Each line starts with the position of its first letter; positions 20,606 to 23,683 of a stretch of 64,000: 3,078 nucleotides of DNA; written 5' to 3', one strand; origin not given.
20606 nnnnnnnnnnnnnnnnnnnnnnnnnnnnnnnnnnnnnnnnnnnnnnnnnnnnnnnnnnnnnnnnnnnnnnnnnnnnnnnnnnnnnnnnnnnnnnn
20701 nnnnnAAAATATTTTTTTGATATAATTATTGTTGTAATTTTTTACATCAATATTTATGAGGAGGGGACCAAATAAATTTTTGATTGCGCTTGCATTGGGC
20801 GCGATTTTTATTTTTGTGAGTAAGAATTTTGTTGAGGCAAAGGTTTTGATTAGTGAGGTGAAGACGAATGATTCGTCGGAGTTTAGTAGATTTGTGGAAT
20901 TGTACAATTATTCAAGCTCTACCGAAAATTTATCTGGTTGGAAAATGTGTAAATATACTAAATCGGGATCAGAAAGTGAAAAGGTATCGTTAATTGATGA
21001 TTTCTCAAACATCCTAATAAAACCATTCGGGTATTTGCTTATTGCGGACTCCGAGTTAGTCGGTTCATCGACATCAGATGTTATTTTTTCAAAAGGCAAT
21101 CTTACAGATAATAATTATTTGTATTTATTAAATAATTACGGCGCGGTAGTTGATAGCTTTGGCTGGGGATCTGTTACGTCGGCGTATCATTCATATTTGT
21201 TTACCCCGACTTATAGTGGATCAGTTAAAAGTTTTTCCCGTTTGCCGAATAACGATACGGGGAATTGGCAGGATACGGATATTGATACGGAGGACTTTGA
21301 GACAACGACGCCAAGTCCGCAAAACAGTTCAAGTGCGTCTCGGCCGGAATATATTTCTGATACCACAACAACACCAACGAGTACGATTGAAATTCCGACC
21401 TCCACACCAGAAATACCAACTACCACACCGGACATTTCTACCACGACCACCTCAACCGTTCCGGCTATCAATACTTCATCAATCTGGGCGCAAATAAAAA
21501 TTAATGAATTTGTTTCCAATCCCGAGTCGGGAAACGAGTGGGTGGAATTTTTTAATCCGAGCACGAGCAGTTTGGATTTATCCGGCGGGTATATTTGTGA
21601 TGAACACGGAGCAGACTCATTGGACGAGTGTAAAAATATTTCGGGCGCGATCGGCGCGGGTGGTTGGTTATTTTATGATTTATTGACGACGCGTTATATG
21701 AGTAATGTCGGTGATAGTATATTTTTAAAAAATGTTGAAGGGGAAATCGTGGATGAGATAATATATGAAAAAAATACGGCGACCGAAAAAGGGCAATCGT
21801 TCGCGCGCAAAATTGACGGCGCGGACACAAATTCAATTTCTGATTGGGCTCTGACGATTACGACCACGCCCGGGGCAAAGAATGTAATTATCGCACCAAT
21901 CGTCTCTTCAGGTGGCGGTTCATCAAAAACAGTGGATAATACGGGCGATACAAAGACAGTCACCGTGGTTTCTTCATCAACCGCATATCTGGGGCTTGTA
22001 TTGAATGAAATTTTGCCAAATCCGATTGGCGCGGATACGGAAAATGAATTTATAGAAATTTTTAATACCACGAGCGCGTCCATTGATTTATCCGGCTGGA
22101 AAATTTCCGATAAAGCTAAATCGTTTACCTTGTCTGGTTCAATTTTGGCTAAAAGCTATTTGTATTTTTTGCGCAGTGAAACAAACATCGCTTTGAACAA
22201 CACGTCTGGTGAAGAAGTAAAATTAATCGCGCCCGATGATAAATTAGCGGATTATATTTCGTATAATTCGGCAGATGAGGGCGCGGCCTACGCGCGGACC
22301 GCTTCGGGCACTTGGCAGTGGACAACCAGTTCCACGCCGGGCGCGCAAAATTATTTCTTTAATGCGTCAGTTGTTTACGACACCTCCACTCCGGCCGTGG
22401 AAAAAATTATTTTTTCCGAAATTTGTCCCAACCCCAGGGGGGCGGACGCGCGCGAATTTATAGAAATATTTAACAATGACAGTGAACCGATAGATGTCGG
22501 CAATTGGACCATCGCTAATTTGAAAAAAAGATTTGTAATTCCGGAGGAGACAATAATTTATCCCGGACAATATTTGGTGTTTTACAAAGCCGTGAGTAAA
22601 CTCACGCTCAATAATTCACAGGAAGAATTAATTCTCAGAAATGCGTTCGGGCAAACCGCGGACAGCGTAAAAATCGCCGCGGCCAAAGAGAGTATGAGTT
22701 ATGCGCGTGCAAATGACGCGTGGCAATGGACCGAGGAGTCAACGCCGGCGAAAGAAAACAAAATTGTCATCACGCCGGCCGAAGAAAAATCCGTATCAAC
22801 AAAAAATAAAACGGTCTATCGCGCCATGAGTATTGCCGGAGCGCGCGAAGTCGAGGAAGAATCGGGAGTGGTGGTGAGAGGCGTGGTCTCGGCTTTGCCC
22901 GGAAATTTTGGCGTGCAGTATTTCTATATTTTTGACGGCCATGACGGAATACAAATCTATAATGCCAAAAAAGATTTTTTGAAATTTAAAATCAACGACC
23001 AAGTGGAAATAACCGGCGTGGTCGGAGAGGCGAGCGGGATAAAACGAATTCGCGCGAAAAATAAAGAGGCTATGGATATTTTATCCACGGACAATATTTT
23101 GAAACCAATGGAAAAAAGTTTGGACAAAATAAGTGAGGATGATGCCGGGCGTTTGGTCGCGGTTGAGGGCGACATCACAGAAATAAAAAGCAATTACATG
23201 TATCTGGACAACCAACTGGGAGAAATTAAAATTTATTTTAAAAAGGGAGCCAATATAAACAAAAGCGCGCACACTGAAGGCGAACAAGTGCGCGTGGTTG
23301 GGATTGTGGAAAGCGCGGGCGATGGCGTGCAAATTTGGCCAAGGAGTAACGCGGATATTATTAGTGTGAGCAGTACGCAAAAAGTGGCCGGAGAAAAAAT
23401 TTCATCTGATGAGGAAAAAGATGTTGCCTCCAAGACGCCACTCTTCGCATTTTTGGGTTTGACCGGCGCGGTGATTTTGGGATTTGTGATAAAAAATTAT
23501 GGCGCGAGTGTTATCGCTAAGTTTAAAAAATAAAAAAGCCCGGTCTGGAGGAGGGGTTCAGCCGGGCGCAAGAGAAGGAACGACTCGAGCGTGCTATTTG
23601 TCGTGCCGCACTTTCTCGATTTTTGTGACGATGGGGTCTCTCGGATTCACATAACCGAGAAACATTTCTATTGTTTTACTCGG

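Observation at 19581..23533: Surface module: membrane metallophosphoesterase + 925-aa lamin-tail-domain / OB-fold protein (candidate extracellular nucleic-acid capture or degradation system)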

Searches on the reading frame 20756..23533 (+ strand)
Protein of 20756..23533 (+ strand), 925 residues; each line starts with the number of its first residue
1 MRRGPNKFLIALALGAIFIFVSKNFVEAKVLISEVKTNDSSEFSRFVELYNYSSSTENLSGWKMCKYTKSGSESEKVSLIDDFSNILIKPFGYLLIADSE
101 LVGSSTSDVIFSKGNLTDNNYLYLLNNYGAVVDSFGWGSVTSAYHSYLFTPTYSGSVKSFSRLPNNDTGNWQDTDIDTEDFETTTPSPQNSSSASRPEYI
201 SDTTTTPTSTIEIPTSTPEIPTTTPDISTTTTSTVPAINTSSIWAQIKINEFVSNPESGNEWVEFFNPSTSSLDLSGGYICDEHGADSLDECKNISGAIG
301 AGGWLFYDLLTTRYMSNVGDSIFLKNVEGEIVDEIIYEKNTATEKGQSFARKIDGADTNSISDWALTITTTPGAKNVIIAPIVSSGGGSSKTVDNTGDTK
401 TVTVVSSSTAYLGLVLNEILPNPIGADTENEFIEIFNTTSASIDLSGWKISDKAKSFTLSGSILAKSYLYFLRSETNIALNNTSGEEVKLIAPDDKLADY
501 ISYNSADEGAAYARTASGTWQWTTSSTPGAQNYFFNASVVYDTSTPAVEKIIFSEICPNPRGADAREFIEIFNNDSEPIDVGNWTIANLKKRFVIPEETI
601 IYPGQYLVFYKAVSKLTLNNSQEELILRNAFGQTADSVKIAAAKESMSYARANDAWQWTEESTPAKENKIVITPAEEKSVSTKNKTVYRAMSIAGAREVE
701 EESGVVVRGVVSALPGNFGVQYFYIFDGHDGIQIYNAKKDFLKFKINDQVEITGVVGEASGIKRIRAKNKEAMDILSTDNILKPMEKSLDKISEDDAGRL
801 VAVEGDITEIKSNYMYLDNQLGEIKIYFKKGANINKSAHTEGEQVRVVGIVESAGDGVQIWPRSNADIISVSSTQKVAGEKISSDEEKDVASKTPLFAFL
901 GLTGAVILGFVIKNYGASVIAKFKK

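Call 3: search_protein_families(library=pfam, proteins=[window:20756-23533:+], max_evalue=0.1)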
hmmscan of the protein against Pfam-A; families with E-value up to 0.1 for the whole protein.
window:20756-23533:+ (925 aa): 3 families
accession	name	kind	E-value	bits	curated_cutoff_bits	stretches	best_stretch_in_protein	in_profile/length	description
PF00932.25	LTD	-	7.1e-56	187.7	34.3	4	546-640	3-107/109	Lamin Tail Domain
PF18942.5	DUF5689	-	2e-05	25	28.6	1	695-868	16-217/217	Family of unknown function (DUF5689)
PF01336.31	tRNA_anti-codon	-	0.00067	20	27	0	705-761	1-62/75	OB-fold nucleic acid binding domain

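Call 4: search_protein_families(library=ncbifam, proteins=[window:20756-23533:+], max_evalue=0.1)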
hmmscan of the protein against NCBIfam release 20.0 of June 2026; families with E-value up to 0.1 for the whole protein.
window:20756-23533:+ (925 aa): 1 family
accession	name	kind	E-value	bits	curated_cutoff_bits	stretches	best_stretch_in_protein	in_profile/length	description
NF033680.1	exonuc_ExeM-GG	exception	1.1e-07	30.3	1300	1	26-136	22-128/884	extracellular exonuclease ExeM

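Call 7: search_solved_structures(query=window:20756-23533:+, max_evalue=1, show_alignments=2)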
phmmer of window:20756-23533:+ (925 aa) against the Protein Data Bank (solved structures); distinct sequences matched with E-value up to 1: 0.

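Call 9: find_homologous_proteins(query=window:20756-23533:+, max_evalue=0.00001)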
Query window:20756-23533:+ (925 aa): 178 proteins with E <= 0.00001 among 8000 candidates; the best 120 are listed.
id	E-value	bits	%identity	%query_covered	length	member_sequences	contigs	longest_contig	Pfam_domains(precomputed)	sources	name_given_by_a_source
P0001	0.0e+0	2021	100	99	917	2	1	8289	PF00932.26,PF18942.6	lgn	-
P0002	0.0e+0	1446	72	99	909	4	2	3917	PF00932.26,PF18942.6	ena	-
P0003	4.7e-203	695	42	58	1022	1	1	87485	PF00932.26,PF01336.32,PF18911.7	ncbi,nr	ncbi:MAG: lamin tail domain-containing protein [Patescibacteria group bacterium]|nr:lamin tail domai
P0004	3.0e-187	642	45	57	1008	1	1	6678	PF00801.27,PF00932.26,PF01336.32,PF18911.7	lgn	-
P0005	8.3e-187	641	44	42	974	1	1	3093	PF00801.27,PF00932.26,PF01336.32,PF18911.7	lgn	-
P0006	2.7e-182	626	38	59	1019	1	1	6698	PF00801.27,PF00932.26,PF01336.32,PF18911.7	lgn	-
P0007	1.6e-179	617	44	39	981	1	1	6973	PF00801.27,PF00932.26,PF18911.7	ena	-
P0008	1.9e-178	613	40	62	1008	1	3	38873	PF00932.26,PF01336.32,PF18911.7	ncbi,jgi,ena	-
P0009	2.0e-168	580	35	65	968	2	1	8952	PF00801.27,PF00932.26,PF01336.32,PF18911.7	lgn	-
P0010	4.3e-164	566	36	40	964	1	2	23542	PF00932.26,PF18942.6,PF01336.32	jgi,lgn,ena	jgi:hypothetical protein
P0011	1.3e-156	541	37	48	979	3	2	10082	PF00801.27,PF00932.26,PF01336.32,PF18911.7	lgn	-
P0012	1.9e-156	540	38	41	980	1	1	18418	PF00801.27,PF00932.26,PF01336.32,PF18911.7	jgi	-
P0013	2.0e-153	530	48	31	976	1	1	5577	PF00801.27,PF00932.26,PF01336.32,PF18911.7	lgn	-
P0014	4.3e-153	529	36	62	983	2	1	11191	PF00932.26,PF01336.32,PF18911.7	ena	-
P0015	7.2e-151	522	33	74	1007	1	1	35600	PF00801.27,PF00932.26,PF01336.32,PF18911.7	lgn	-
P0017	1.8e-149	517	48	31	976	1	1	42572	PF00801.27,PF00932.26,PF18942.6,PF01336.32,PF18911.7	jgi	jgi:DNA/RNA endonuclease YhcR with UshA esterase domain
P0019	2.4e-148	514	37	56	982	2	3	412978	PF00932.26,PF01336.32,PF18911.7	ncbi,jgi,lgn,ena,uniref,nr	ncbi:MAG: hypothetical protein COU29_02040 [Candidatus Magasanikbacteria bacterium CG10_big_fil_rev_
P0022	1.6e-146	508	47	32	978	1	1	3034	PF00801.27,PF00932.26,PF18942.6,PF01336.32,PF18911.7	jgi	jgi:DNA/RNA endonuclease YhcR with UshA esterase domain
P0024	2.5e-143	497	36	41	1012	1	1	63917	PF00932.26,PF18942.6,PF01336.32,PF18911.7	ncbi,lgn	-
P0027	9.4e-134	465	37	41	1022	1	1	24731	PF00932.26,PF18942.6,PF01336.32,PF18911.7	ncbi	-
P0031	2.8e-125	437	31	57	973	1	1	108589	PF00801.27,PF00932.26,PF18942.6,PF01336.32,PF18911.7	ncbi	-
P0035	3.7e-121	424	37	39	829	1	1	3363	PF00932.26,PF18942.6,PF01336.32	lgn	-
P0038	1.8e-119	418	35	41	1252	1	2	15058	PF22352.3,PF00801.27,PF00932.26,PF18942.6,PF01336.32,PF18911.7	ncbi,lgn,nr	ncbi:lamin tail domain-containing protein [Patescibacteria group bacterium]|nr:lamin tail domain-con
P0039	1.0e-117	412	32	73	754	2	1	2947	PF00932.26,PF18942.6,PF01336.32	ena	-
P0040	1.4e-114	402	31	60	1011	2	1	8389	PF00932.26,PF18942.6,PF18911.7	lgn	-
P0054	8.2e-105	370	33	97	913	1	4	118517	PF00932.26,PF01336.32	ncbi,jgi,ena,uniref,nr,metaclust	ncbi:MAG: hypothetical protein US42_C0019G0009 [Candidatus Magasanikbacteria bacterium GW2011_GWC2_3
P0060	2.8e-102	361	35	42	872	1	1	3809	PF00801.27,PF00932.26,PF18942.6,PF01336.32,PF18911.7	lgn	-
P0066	3.2e-95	338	36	41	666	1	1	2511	PF00932.26,PF18942.6,PF01336.32,PF18911.7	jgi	jgi:DNA/RNA endonuclease YhcR with UshA esterase domain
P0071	1.2e-88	316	35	39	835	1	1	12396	PF00801.27,PF00932.26,PF18942.6,PF01336.32,PF18911.7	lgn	-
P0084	3.0e-59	219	27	72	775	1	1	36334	PF00932.26,PF12836.14,PF01336.32,PF00633.30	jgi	jgi:comEA protein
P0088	8.1e-51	191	30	51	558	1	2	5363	PF00932.26,PF18942.6,PF01336.32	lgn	-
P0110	1.9e-35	140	32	19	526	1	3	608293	PF04076.20,PF00932.26,PF18942.6,PF01336.32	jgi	jgi:DNA/RNA endonuclease YhcR with UshA esterase domain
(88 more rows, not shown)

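Call 11: find_encoding_contigs(protein=P0003, flank=6000, max_places=2)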
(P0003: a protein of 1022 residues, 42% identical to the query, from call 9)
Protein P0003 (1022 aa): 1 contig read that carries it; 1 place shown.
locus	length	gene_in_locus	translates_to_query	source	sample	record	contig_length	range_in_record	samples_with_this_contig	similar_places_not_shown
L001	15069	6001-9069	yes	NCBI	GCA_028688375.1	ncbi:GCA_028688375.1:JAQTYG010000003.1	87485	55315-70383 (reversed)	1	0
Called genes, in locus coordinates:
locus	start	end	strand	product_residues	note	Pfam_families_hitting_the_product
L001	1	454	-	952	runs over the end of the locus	PF00912:Transgly, PF00905:Transpeptidase, PF17957:Big_7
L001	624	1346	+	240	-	-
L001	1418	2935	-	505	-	PF13541:ChlI, PF00493:MCM (faint), PF00158:Sigma54_activat (weak), PF01078:Mg_chelatase, PF07728:AAA_5, PF13335:Mg_chelatase_C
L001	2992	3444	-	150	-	PF01252:Peptidase_A8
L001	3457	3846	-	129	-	PF01258:zf-dskA_traR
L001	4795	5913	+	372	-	PF00149:Metallophos, PF12850:Metallophos_2 (faint)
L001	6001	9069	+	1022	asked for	PF00932:LTD, PF18911:PKD_4, PF00932:LTD, PF01336:tRNA_anti-codon (faint)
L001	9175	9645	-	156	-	-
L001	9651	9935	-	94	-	-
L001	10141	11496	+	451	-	PF00266:Aminotran_5, PF00155:Aminotran_1_2 (weak), PF00266:Aminotran_5, PF01053:Cys_Met_Meta_PP (faint), PF01212:Beta_elim_lyase (weak)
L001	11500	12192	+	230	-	PF01209:Ubie_methyltran, PF05175:MTS (weak), PF13489:Methyltransf_23 (weak), PF13847:Methyltransf_31, PF08241:Methyltransf_11, PF08242:Methyltransf_12, PF13649:Methyltransf_25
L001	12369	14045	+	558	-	PF04055:Radical_SAM (faint), PF02310:B12-binding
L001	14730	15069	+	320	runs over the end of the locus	PF18920:DUF5671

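Call 12: find_encoding_contigs(protein=P0019, flank=6000, max_places=2)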
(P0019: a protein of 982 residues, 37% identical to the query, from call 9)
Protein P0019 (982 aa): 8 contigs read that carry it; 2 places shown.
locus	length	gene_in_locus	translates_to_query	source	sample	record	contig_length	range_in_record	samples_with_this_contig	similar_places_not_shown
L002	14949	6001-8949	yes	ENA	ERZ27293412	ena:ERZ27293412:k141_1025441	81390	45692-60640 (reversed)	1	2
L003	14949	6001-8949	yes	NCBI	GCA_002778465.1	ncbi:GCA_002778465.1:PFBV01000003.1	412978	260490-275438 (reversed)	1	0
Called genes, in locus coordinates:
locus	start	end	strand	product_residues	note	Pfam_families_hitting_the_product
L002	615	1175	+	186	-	-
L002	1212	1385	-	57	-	-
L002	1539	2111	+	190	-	PF13023:HD_3, PF12917:YfbR-like, PF01966:HD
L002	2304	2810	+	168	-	-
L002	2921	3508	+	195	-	PF01510:Amidase_2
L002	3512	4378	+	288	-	PF12705:PDDEXK_1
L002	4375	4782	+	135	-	PF00472:RF-1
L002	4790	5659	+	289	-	PF10646:Germane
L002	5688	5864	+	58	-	-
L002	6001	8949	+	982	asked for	PF00932:LTD, PF18911:PKD_4, PF00932:LTD, PF01336:tRNA_anti-codon (faint)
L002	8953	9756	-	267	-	-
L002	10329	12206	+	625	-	PF08439:Peptidase_M3_N, PF01432:Peptidase_M3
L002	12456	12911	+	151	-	PF02308:MgtC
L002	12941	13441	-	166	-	-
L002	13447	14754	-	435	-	PF04932:Wzy_C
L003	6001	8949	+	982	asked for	PF00932:LTD, PF18911:PKD_4, PF00932:LTD, PF01336:tRNA_anti-codon (faint)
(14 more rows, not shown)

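Call 13: find_encoding_contigs(protein=P0054, flank=6000, max_places=2)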
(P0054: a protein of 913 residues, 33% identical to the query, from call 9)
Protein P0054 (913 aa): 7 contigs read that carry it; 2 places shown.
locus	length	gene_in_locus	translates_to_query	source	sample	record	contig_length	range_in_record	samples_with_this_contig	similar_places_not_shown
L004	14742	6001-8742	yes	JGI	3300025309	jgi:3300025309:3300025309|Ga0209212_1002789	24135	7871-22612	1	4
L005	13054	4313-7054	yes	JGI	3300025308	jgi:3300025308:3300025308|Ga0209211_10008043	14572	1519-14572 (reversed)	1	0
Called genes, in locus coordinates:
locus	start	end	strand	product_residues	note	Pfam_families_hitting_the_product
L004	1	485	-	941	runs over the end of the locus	PF02739:5_3_exonuc_N, PF01367:5_3_exonuc, PF01612:DNA_pol_A_exo1 (weak), PF22619:DNA_polI_exo1 (weak), PF00476:DNA_pol_A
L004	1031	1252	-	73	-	-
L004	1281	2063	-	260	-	-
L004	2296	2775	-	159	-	PF01464:SLT (weak), PF18896:SLT_3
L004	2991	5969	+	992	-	PF00912:Transgly, PF00905:Transpeptidase, PF17957:Big_7 (faint)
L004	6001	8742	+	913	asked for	PF00932:LTD, PF01336:tRNA_anti-codon (weak)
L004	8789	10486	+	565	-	PF00999:Na_H_Exchanger, PF03812:KdgT (weak), PF02254:TrkA_N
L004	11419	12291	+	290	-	PF02661:Fic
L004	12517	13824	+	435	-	PF04851:ResIII (faint), PF00270:DEAD, PF00271:Helicase_C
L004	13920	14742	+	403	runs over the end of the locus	-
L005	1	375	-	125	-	?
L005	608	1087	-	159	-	PF01464:SLT (weak), PF18896:SLT_3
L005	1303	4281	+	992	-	PF00912:Transgly, PF00905:Transpeptidase, PF17957:Big_7 (faint)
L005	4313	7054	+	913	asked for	PF00932:LTD, PF01336:tRNA_anti-codon (weak)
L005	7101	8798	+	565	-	PF00999:Na_H_Exchanger, PF03812:KdgT (weak), PF02254:TrkA_N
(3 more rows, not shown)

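Call 36: search_protein_families(library=ncbifam, proteins=[P0003, P0084, P0110], max_evalue=10)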
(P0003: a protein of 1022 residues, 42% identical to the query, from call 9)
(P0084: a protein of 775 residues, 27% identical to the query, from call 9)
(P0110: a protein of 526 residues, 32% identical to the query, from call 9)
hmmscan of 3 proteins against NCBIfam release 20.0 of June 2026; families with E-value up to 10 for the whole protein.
P0003 (1022 aa): 2 families
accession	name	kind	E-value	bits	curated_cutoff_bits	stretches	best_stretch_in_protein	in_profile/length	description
NF033681.1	ExeM_NucH_DNase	subfamily_domain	0.0001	21.3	300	1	815-909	35-127/546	ExeM/NucH family extracellular endonuclease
NF009031.0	PRK12366.1-2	equivalog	0.043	12.3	767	1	885-932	308-353/647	replication factor A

P0084 (775 aa): 7 families
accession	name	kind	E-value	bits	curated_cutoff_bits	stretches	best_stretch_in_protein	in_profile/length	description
TIGR01259.1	comE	subfamily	6.5e-19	68.1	152.35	1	31-96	55-120/120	comEA protein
TIGR00426.1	TIGR00426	subfamily_domain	2.4e-15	56.4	53.1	1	34-95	6-68/69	competence protein ComEA helix-hairpin-helix repeat region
NF033681.1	ExeM_NucH_DNase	subfamily_domain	2e-06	27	300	1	578-658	33-113/546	ExeM/NucH family extracellular endonuclease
NF033680.1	exonuc_ExeM-GG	exception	0.00065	17.8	1300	2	134-186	33-90/884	extracellular exonuclease ExeM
TIGR03916.1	rSAM_link_UDG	hypoth_equivalog_domain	0.19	10.8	343.5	1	36-78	322-362/415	putative DNA modification/repair radical SAM protein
NF037980.1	T2SS_GspK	equivalog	0.22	11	130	1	33-86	211-263/307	type II secretion system minor pseudopilin GspK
NF045849.1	ICE_MMCAP2_0565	equivalog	2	8.1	40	1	730-757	49-75/80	Mbov_0395 family pilin-like conjugal transfer protein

P0110 (526 aa): 6 families
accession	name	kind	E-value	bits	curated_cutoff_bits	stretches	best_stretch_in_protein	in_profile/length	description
NF033674.1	stress_OB_fold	domain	9.7e-11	41.8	35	2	251-335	24-108/111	NirD/YgiW/YdeI family stress tolerance protein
TIGR00156.1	TIGR00156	subfamily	1e-06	28.8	108.15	2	240-335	28-123/128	YgiW/YdeI family stress tolerance OB fold protein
NF033680.1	exonuc_ExeM-GG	exception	2.4e-06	25.9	1300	1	50-166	23-135/884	extracellular exonuclease ExeM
NF033681.1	ExeM_NucH_DNase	subfamily_domain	1.4e-05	24.2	300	1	292-371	30-111/546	ExeM/NucH family extracellular endonuclease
NF003118.0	PRK04036.1-3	equivalog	0.038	13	445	1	366-444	139-222/481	DNA-directed DNA polymerase II small subunit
NF046110.1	RNaseP1Mthb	equivalog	0.17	12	90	1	357-425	14-82/88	ribonuclease P protein component 1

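Call 79: find_encoding_contigs(protein=P0084, flank=7000, max_places=1)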
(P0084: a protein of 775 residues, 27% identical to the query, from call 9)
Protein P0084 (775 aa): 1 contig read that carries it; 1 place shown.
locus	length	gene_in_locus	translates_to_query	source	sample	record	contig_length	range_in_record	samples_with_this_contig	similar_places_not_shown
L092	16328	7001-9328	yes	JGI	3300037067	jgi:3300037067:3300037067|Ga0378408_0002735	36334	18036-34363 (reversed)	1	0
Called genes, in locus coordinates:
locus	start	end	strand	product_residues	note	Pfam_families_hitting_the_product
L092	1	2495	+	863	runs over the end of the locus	PF04313:HSDR_N (faint), PF02384:N6_Mtase, PF01170:UPF0020 (faint), PF20473:MmeI_Mtase, PF07669:Eco57I, PF12950:TaqI_C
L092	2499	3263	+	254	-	-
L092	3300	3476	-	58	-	-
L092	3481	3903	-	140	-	-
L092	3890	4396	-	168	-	PF13274:SocA_Panacea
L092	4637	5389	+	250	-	PF00717:Peptidase_S24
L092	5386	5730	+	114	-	PF02452:PemK_toxin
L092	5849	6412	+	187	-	PF01209:Ubie_methyltran, PF13847:Methyltransf_31, PF08241:Methyltransf_11, PF13649:Methyltransf_25 (weak)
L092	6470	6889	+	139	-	-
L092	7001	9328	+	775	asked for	PF00633:HHH (faint), PF12836:HHH_3, PF00932:LTD, PF01336:tRNA_anti-codon (faint)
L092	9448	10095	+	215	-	PF01746:tRNA_m1G_MT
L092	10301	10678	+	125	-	PF13560:HTH_31 (weak)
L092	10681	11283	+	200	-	PF06114:Peptidase_M78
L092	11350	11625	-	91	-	PF00216:Bac_DNA_binding, PF18291:HU-HIG (weak)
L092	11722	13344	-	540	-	PF00118:Cpn60_TCP1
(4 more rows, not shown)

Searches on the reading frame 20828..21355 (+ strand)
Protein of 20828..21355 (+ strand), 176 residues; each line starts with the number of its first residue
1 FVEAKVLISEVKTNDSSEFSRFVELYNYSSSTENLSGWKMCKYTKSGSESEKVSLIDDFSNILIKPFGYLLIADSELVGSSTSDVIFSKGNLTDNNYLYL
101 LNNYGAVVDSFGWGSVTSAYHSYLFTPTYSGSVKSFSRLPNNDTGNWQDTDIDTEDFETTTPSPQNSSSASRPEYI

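Call 87: search_protein_families(library=pfam, proteins=[window:20828-21355:+], max_evalue=0.01)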
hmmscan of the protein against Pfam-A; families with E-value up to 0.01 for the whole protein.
window:20828-21355:+ (176 aa): 1 family
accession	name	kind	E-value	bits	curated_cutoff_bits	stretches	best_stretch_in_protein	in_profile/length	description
PF00932.25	LTD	-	5.3e-13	49.7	34.3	1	4-114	6-108/109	Lamin Tail Domain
